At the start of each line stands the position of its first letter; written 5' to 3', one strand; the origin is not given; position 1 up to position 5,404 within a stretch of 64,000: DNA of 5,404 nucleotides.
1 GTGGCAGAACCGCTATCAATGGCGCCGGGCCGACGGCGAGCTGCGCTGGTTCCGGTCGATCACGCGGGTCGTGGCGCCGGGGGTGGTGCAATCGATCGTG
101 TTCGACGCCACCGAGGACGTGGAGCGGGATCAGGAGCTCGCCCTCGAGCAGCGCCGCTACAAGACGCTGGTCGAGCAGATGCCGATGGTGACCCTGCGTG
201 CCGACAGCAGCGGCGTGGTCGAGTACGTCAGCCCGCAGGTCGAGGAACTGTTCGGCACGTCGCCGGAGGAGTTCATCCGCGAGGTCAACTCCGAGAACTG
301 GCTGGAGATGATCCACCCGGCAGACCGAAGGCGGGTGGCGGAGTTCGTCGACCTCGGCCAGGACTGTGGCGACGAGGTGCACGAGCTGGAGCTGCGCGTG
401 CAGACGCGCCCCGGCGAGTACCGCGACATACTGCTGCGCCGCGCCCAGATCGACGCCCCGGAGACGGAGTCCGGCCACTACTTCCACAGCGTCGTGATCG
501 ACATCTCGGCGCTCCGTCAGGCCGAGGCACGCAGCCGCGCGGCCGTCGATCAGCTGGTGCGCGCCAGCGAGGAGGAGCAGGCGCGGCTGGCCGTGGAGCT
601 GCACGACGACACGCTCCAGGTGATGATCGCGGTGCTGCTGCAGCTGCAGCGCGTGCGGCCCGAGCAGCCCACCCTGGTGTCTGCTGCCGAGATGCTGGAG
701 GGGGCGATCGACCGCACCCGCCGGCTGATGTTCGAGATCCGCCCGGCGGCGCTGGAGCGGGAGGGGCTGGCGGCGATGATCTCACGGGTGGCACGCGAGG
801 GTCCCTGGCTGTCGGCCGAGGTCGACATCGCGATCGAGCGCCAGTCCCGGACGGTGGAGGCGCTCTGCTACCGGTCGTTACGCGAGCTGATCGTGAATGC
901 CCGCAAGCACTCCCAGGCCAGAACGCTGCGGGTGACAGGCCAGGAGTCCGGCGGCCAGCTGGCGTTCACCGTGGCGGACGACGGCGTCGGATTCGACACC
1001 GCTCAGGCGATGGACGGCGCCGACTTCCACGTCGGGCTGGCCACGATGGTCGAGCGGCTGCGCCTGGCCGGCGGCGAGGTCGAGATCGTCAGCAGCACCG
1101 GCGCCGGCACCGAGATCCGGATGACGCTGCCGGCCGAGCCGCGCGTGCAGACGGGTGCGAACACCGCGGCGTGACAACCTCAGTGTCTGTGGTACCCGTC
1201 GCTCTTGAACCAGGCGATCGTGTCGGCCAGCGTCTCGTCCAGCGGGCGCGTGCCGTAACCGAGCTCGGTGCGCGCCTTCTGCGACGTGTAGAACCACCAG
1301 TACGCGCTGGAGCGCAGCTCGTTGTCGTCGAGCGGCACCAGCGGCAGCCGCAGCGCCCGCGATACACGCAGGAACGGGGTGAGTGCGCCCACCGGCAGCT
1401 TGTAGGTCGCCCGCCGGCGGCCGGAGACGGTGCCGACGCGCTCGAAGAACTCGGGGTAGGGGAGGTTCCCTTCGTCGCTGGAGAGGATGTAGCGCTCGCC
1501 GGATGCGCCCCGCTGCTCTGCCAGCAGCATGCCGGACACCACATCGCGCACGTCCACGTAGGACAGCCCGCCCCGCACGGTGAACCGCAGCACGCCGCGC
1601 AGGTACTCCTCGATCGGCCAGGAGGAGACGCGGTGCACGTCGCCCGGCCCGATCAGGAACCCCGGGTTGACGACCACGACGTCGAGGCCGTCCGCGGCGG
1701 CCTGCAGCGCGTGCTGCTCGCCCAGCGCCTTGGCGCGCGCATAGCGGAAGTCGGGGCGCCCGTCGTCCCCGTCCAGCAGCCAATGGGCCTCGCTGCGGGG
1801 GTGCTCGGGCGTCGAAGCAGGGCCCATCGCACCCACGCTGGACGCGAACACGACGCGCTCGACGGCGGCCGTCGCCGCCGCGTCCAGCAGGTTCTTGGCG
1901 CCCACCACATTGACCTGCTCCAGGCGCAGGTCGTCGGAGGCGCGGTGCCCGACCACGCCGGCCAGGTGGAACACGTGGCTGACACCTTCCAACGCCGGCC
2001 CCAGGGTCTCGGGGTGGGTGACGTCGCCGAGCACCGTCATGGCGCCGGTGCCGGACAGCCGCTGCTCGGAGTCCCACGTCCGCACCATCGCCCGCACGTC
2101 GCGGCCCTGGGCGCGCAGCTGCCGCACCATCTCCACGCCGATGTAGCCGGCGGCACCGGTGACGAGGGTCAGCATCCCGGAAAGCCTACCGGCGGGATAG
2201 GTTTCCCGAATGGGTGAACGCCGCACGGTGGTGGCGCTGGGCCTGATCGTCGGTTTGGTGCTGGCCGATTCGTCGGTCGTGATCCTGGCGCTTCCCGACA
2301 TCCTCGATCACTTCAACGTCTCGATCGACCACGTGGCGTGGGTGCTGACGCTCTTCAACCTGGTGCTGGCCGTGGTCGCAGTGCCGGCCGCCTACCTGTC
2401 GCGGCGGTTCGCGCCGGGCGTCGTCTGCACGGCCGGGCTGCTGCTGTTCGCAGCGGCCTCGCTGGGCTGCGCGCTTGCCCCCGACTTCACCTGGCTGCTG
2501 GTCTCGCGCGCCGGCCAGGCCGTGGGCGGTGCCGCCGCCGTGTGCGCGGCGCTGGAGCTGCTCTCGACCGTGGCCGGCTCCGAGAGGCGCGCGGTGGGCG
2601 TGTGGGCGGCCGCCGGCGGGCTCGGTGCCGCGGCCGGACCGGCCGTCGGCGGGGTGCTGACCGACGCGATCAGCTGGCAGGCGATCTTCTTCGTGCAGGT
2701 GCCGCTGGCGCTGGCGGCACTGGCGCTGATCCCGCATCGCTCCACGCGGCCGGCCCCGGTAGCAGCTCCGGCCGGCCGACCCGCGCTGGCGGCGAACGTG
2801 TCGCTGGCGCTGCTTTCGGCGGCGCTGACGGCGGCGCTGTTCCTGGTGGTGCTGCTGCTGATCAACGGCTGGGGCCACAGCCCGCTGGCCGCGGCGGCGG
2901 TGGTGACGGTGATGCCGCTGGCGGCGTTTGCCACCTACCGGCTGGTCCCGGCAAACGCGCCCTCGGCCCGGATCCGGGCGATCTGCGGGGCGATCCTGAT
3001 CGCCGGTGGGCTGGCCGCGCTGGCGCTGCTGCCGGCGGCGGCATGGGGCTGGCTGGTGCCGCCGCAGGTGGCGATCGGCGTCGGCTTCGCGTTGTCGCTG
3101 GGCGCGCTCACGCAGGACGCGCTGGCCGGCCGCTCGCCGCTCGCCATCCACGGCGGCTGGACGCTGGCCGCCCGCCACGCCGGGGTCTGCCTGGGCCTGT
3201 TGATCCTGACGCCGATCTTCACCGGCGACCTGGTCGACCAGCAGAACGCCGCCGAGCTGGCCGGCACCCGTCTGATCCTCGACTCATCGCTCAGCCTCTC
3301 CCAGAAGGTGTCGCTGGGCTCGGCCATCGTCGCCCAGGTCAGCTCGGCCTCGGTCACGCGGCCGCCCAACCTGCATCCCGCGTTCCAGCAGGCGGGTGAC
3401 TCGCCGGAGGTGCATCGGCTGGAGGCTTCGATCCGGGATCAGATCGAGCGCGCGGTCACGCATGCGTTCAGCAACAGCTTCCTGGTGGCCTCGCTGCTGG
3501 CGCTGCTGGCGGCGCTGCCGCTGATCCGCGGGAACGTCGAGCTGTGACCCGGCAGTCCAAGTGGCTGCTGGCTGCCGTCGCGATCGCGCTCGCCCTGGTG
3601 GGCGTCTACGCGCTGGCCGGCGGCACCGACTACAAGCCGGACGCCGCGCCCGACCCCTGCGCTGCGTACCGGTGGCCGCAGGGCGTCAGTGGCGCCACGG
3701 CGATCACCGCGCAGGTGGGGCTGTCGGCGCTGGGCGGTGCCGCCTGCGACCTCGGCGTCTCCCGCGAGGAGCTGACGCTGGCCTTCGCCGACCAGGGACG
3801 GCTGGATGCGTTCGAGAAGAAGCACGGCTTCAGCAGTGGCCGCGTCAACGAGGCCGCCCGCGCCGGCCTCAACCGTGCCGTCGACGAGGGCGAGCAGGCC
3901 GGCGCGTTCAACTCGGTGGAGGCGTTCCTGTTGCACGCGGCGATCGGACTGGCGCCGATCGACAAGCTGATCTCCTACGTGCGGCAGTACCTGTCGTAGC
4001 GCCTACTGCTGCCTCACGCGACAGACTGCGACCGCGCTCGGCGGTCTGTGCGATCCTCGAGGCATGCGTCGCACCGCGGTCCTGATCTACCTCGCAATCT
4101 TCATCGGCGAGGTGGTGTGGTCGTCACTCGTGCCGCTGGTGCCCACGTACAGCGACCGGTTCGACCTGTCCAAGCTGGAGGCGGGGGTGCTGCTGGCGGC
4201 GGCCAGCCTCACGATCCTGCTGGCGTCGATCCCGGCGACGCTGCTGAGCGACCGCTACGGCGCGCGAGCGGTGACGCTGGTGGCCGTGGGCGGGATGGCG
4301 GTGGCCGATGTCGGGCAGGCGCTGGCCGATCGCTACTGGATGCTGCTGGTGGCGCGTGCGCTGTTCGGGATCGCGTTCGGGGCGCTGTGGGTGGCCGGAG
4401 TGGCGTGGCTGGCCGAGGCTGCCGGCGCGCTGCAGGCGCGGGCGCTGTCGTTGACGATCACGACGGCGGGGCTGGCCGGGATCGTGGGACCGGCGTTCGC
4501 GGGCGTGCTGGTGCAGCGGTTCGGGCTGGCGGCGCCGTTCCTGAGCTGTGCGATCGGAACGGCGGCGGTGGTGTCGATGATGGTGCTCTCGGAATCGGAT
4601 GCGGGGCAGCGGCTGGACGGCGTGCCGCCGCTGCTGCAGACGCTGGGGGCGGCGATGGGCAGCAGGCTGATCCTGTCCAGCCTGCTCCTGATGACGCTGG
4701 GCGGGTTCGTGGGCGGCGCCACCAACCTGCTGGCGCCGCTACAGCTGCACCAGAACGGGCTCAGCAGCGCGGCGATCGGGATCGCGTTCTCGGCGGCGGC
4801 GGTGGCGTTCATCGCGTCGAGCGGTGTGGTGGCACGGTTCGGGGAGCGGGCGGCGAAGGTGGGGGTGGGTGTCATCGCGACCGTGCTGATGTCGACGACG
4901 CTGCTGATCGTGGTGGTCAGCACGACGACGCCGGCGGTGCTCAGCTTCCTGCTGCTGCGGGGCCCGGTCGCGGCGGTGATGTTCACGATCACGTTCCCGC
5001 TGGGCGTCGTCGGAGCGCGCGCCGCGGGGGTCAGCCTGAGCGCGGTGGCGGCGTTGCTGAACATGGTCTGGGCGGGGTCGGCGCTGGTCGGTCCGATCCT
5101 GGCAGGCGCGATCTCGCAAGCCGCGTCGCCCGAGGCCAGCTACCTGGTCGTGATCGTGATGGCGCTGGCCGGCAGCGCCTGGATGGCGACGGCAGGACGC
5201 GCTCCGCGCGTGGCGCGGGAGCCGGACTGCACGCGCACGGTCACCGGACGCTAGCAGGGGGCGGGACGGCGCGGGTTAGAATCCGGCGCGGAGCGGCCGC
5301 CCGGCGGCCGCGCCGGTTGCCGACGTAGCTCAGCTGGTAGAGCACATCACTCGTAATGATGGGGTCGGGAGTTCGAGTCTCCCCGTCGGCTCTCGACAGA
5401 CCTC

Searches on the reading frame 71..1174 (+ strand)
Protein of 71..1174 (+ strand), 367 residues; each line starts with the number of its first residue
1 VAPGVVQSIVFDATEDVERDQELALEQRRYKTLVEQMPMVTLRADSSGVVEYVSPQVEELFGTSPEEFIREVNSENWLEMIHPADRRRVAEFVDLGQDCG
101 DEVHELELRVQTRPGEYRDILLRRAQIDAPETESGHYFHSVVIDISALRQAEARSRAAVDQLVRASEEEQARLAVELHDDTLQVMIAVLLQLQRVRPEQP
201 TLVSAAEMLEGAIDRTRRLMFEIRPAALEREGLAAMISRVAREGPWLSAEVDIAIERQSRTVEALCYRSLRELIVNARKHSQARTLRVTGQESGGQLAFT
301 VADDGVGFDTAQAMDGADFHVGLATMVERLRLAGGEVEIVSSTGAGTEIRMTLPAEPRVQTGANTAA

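Call 72: search_protein_families(library=pfam, proteins=[window:71-1174:+], max_evalue=0.00001)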
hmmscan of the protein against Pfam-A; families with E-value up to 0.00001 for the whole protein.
window:71-1174:+ (367 aa): 4 families
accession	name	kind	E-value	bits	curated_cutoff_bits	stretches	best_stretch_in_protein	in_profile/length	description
PF02518.31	HATPase_c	-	2.4e-11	44.5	26.4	1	265-356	5-110/111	Histidine kinase-, DNA gyrase B-, and HSP90-like ATPase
PF08447.18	PAS_3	-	1.1e-09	38.8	25.6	1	51-120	2-68/89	PAS fold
PF13426.13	PAS_9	-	1.2e-07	32.4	27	1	41-146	5-102/103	PAS domain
PF00989.32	PAS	-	5.5e-06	26.8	22.6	0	29-131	2-100/113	PAS fold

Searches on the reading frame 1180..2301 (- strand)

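Call 72: search_protein_families(library=pfam, proteins=[window:1180-2301:-], max_evalue=0.00001)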
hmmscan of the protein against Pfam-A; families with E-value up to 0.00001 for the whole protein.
window:1180-2301:- (373 aa): 7 families
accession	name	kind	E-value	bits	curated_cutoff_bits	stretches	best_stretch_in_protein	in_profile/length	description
PF01370.27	Epimerase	-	4.7e-30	105.2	20.9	1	46-271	2-237/240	NAD dependent epimerase/dehydratase family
PF01073.25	3Beta_HSD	-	1.6e-19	70.5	22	1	46-203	1-162/280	3-beta hydroxysteroid dehydrogenase/isomerase family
PF13460.12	NAD_binding_10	-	6.5e-18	65.7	27.2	1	49-217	1-147/184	NAD(P)H-binding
PF07993.18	NAD_binding_4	-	1.7e-12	47.5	20.1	1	104-231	86-218/258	Male sterility protein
PF05368.20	NmrA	-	7.5e-12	45.9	27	1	46-170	6-121/298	NmrA-like family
PF16363.11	GDP_Man_Dehyd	-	3.1e-10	40.5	27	1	46-199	1-165/332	GDP-mannose 4,6 dehydratase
PF02719.21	Polysacc_synt_2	-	2.9e-08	33.7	20.2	1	46-163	2-136/293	Polysaccharide biosynthesis protein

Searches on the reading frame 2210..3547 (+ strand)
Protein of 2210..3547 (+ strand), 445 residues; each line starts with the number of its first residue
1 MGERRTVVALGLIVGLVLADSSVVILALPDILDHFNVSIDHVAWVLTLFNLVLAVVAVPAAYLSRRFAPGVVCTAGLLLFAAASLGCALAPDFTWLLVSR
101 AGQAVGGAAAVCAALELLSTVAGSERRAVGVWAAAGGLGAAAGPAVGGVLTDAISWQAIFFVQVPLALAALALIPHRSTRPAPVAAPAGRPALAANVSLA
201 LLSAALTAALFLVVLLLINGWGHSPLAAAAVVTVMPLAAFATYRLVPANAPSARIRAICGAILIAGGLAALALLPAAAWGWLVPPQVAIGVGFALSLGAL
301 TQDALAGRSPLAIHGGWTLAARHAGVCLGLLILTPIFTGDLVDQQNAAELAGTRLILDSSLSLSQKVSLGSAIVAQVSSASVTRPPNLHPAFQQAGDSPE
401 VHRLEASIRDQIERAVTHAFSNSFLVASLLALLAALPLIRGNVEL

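Call 72: search_protein_families(library=pfam, proteins=[window:2210-3547:+], max_evalue=0.00001)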
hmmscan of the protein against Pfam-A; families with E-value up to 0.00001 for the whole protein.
window:2210-3547:+ (445 aa): 1 family
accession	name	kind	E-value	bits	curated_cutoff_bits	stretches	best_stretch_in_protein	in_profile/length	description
PF07690.21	MFS_1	-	5.3e-26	91.8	33.4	1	11-301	2-316/347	Major Facilitator Superfamily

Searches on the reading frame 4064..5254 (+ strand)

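Call 72: search_protein_families(library=pfam, proteins=[window:4064-5254:+], max_evalue=0.00001)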
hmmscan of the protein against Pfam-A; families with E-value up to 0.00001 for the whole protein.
window:4064-5254:+ (396 aa): 2 families
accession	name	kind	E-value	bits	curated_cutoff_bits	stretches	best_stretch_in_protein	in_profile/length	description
PF07690.21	MFS_1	-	7.5e-30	104.5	33.4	1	9-328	2-335/347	Major Facilitator Superfamily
PF12832.13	MFS_1_like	-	1.1e-08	35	25.2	1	3-159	212-371/373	MFS_1 like family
